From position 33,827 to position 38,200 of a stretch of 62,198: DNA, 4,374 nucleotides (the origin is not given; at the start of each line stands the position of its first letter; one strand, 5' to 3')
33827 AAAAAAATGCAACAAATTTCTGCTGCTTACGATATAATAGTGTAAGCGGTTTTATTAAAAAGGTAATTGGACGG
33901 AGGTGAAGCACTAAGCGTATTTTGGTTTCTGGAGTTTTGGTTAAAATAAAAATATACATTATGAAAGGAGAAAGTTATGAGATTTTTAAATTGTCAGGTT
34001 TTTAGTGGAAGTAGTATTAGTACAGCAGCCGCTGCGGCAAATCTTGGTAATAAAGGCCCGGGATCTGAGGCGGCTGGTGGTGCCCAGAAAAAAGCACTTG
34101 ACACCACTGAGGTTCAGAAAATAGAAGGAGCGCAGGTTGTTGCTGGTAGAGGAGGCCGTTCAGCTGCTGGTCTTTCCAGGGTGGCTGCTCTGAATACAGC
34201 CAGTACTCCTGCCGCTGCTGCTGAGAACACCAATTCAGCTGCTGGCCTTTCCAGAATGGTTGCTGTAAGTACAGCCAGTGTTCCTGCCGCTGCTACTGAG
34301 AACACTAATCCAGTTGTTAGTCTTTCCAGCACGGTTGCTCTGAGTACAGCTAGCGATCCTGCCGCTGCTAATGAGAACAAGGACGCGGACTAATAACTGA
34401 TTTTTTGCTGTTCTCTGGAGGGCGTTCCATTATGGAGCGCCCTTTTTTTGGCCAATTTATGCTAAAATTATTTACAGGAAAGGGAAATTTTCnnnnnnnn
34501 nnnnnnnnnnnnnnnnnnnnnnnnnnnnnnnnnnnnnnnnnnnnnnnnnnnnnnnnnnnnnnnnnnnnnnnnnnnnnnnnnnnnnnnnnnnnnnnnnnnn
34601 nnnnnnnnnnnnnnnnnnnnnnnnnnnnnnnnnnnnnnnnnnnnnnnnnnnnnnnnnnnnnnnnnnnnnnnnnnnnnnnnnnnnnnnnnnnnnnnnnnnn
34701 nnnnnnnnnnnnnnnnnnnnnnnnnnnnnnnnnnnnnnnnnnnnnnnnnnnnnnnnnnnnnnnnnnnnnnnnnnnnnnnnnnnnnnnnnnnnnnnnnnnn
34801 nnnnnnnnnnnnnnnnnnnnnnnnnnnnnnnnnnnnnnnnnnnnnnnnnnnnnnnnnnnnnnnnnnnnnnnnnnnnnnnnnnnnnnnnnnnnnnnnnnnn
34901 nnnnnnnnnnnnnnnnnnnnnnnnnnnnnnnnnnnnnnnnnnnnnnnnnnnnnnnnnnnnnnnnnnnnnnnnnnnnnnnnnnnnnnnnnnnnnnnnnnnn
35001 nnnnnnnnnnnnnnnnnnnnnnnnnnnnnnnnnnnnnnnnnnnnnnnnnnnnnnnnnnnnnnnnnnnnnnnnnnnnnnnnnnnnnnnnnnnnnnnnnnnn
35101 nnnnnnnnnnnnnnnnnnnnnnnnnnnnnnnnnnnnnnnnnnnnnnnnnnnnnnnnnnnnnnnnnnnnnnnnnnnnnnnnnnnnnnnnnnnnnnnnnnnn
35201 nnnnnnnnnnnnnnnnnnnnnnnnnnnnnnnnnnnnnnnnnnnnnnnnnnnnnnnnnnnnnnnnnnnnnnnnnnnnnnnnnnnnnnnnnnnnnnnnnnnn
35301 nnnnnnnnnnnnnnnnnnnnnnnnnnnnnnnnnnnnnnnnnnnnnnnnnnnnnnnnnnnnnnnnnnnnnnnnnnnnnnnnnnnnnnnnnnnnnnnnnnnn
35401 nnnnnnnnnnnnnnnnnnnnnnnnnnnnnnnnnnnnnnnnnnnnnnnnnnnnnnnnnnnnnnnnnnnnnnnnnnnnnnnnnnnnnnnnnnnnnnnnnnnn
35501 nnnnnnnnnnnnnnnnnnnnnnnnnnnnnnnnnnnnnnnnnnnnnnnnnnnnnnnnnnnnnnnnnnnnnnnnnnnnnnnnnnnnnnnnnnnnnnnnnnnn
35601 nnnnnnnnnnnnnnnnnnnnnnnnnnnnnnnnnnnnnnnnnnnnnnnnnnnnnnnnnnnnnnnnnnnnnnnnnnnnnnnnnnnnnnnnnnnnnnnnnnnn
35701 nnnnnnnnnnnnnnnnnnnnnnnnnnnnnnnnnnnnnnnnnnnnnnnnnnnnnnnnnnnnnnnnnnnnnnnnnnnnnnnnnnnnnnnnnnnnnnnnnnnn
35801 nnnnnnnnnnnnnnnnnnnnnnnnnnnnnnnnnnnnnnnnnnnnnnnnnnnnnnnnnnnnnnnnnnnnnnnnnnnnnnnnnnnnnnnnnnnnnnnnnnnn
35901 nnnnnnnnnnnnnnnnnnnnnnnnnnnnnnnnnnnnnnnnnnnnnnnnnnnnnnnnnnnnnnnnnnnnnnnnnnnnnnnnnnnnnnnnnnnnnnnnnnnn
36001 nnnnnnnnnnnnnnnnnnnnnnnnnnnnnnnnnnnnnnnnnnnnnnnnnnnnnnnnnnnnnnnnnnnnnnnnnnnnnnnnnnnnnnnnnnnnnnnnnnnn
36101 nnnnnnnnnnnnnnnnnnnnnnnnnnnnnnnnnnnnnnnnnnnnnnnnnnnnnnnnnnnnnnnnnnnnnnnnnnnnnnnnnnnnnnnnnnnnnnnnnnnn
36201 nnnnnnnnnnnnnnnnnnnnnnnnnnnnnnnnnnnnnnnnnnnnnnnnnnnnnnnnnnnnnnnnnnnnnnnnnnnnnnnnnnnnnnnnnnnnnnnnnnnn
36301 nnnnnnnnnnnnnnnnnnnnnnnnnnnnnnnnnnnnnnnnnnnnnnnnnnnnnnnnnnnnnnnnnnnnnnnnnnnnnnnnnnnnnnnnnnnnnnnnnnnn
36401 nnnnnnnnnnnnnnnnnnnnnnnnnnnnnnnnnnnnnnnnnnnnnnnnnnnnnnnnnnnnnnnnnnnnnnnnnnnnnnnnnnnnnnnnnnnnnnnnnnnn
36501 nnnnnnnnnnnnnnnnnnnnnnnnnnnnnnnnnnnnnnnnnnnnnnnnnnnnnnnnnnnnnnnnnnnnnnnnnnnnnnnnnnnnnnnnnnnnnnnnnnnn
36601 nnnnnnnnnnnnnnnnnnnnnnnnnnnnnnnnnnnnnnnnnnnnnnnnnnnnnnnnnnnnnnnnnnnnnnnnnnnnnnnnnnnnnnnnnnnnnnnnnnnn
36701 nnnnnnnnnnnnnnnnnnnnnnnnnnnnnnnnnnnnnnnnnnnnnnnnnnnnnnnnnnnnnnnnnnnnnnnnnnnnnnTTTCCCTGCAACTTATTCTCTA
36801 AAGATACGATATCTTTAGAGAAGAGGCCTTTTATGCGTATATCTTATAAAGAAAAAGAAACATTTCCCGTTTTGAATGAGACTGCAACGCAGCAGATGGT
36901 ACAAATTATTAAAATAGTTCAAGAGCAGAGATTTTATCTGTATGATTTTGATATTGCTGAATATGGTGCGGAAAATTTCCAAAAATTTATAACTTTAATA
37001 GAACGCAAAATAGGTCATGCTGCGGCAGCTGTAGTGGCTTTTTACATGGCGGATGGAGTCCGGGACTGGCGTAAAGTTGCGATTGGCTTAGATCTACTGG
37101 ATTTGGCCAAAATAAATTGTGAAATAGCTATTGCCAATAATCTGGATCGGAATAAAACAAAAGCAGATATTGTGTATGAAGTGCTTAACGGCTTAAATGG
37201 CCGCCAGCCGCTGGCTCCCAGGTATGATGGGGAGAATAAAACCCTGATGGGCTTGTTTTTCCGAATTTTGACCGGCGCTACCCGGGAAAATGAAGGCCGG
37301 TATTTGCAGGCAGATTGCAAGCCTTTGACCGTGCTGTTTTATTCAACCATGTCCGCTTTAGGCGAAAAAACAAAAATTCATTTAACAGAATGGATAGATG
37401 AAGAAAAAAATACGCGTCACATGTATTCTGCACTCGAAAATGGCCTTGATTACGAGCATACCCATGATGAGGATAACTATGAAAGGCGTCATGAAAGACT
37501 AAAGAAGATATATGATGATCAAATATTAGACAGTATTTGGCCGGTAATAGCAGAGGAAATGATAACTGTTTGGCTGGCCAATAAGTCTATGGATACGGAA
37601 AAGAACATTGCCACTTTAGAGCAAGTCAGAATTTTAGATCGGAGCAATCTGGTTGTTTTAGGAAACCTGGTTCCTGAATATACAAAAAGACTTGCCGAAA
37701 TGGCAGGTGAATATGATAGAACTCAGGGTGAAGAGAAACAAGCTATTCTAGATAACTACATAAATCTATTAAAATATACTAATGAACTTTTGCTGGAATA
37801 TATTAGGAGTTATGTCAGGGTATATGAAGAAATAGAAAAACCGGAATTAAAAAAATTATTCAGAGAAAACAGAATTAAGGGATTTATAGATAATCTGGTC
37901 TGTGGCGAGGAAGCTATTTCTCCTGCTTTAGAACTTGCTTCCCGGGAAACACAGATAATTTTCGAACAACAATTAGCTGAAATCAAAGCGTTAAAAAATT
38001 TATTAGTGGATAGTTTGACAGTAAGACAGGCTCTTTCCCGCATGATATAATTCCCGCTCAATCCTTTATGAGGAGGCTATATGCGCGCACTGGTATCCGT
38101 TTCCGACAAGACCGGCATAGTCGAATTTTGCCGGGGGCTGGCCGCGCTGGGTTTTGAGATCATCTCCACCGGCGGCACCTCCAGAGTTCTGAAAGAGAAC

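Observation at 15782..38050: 22-kb AT-rich block of five co-directional genes of unknown function inserted between lexA and purH - candidate undescribed system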

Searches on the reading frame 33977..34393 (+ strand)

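Call 3: search_protein_families(library=pfam, proteins=[window:33977-34393:+], max_evalue=0.01)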
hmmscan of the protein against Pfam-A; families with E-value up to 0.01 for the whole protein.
window:33977-34393:+ (138 aa): 0 families

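Call 5: search_protein_families(library=padloc, proteins=[window:33977-34393:+], max_evalue=1)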
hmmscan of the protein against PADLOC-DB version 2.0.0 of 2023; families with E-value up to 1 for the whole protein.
window:33977-34393:+ (138 aa): 0 families

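Call 6: search_protein_families(library=ncbifam, proteins=[window:33977-34393:+], max_evalue=1)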
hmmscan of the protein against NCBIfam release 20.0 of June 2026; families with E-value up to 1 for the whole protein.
window:33977-34393:+ (138 aa): 0 families

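Call 64: search_protein_families(library=phrogs, proteins=[window:33977-34393:+], max_evalue=0.1)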
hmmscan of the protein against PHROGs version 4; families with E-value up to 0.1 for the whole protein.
window:33977-34393:+ (138 aa): 1 family
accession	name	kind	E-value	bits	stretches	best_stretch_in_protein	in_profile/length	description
phrog_2353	-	head and packaging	0.022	14.5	1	39-106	402-471/481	major head protein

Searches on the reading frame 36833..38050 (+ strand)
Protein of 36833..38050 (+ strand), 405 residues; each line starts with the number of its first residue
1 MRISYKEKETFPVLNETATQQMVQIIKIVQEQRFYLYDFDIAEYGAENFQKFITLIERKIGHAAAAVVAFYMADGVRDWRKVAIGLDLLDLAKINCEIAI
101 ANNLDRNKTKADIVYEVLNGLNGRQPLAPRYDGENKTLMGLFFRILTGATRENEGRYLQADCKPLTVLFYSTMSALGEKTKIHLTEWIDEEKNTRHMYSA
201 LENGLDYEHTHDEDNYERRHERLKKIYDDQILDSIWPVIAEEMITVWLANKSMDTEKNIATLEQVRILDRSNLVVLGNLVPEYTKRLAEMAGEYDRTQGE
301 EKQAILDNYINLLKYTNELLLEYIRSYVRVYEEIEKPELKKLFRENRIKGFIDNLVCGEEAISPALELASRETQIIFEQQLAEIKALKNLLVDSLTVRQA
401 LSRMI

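Call 3: search_protein_families(library=pfam, proteins=[window:36833-38050:+], max_evalue=0.01)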
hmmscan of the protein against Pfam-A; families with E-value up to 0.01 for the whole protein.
window:36833-38050:+ (405 aa): 0 families

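Call 5: search_protein_families(library=padloc, proteins=[window:36833-38050:+], max_evalue=1)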
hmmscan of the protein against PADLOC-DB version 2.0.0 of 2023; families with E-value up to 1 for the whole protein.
window:36833-38050:+ (405 aa): 0 families

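Call 6: search_protein_families(library=ncbifam, proteins=[window:36833-38050:+], max_evalue=1)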
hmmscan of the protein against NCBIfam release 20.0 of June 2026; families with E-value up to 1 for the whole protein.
window:36833-38050:+ (405 aa): 0 families

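Call 48: find_homologous_proteins(query=window:36833-38050:+, max_evalue=0.001)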
Query window:36833-38050:+ (405 aa): 2 proteins with E <= 0.001 among 5159 candidates.
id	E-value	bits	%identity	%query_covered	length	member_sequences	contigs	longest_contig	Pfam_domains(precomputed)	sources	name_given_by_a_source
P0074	8.3e-264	893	100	100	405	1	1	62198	-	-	-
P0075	3.9e-44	170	49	43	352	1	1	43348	-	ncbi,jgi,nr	ncbi:MAG: hypothetical protein LBJ25_03030 [Candidatus Margulisbacteria bacterium]|jgi:hypothetical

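Call 52: search_solved_structures(query=A3, max_evalue=10, show_alignments=2)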
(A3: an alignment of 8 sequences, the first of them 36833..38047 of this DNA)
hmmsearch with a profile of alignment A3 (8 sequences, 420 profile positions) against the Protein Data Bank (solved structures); distinct sequences matched with E-value up to 10: 1.
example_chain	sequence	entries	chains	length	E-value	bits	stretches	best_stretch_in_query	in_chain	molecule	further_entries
9eho_B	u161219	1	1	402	0.69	12.4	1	301-369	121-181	60S ribosomal protein L3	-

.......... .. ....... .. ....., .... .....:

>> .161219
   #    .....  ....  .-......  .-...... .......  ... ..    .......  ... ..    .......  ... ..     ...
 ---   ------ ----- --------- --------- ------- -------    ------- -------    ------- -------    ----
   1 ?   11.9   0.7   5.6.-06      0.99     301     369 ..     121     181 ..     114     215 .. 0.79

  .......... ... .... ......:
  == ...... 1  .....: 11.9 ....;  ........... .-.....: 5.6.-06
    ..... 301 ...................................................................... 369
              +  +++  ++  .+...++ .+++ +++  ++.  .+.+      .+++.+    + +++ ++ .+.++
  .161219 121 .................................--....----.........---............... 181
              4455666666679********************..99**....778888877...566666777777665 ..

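Call 53: search_protein_families(library=pfam, alignment_id=A3, max_evalue=1)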
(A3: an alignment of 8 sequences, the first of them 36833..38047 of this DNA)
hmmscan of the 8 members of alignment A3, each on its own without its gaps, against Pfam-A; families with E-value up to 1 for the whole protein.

A. member 1, window:36833-38047:+ (405 aa): 0 families

B. families by the number of members that match (of 8 scanned): 11 families
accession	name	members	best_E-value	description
PF07719.23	TPR_2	2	0.025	Tetratricopeptide repeat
PF00196.25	GerE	1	0.0032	Bacterial regulatory proteins, luxR family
PF13181.12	TPR_8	1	0.033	Tetratricopeptide repeat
PF00615.24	RGS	1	0.042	Regulator of G protein signaling domain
PF03599.22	CdhD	1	0.052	CO dehydrogenase/acetyl-CoA synthase delta subunit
PF06275.16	DUF1031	1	0.069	Protein of unknown function (DUF1031)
PF22037.2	PSD13_N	1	0.088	PSD13 N-terminal repeats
PF12895.13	ANAPC3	1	0.09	Anaphase-promoting complex, cyclosome, subunit 3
PF08984.16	DUF1858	1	0.11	Domain of unknown function (DUF1858)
PF11546.13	CompInhib_SCIN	1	0.13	Staphylococcal complement inhibitor SCIN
PF09280.16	XPC-binding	1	0.71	XPC-binding domain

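Call 64: search_protein_families(library=phrogs, proteins=[window:36833-38050:+], max_evalue=0.1)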
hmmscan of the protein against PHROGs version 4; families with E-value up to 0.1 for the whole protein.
window:36833-38050:+ (405 aa): 2 families
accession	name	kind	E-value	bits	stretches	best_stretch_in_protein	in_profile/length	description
phrog_3634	-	unknown function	0.081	13.5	0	161-265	105-211/237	-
phrog_34965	-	unknown function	0.098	13.9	0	274-360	68-148/150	-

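Call 83: predict_structure(alignment_id=A4)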
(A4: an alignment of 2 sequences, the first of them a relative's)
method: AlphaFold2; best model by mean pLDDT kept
length: 405 residues; sequences in the alignment: 2
mean_pLDDT: 49.7   pTM: 0.37
mean pLDDT of the five models: 49.7, 48.5, 47.9, 47.6, 44.5
residues with pLDDT >= 90: 0; 70-90: 66; 50-70: 145; < 50: 194
segments of 3 or more residues with pLDDT < 50: 1-12, 36-39, 122-136, 149-277, 329-348, 393-405
pLDDT, mean of each block of 10 residues (from residue 1): 30 61 77 57 58 78 71 58 68 67 71 62 34 43 56 33 30 26 26 28 29 36 33 32 33 30 30 47 68 66 65 59 53 43 45 56 74 72 61 38 24
secondary structure, 60 per line:
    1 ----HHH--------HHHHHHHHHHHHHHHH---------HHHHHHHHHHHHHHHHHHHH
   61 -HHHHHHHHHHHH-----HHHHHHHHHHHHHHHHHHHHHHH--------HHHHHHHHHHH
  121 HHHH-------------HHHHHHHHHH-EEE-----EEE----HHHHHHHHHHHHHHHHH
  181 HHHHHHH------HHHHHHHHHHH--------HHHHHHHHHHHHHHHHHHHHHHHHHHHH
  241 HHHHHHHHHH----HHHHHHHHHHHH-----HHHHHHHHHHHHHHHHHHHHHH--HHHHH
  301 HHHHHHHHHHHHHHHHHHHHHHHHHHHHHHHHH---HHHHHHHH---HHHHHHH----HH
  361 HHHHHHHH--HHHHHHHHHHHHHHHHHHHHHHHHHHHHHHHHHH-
elements in order: H16-31 H41-60 H62-73 H79-101 H110-124 H138-147 E149-151 E157-159 H164-187 H194-204 H213-250 H255-266 H272-293 H296-333 H337-344 H348-354 H359-368 H371-404
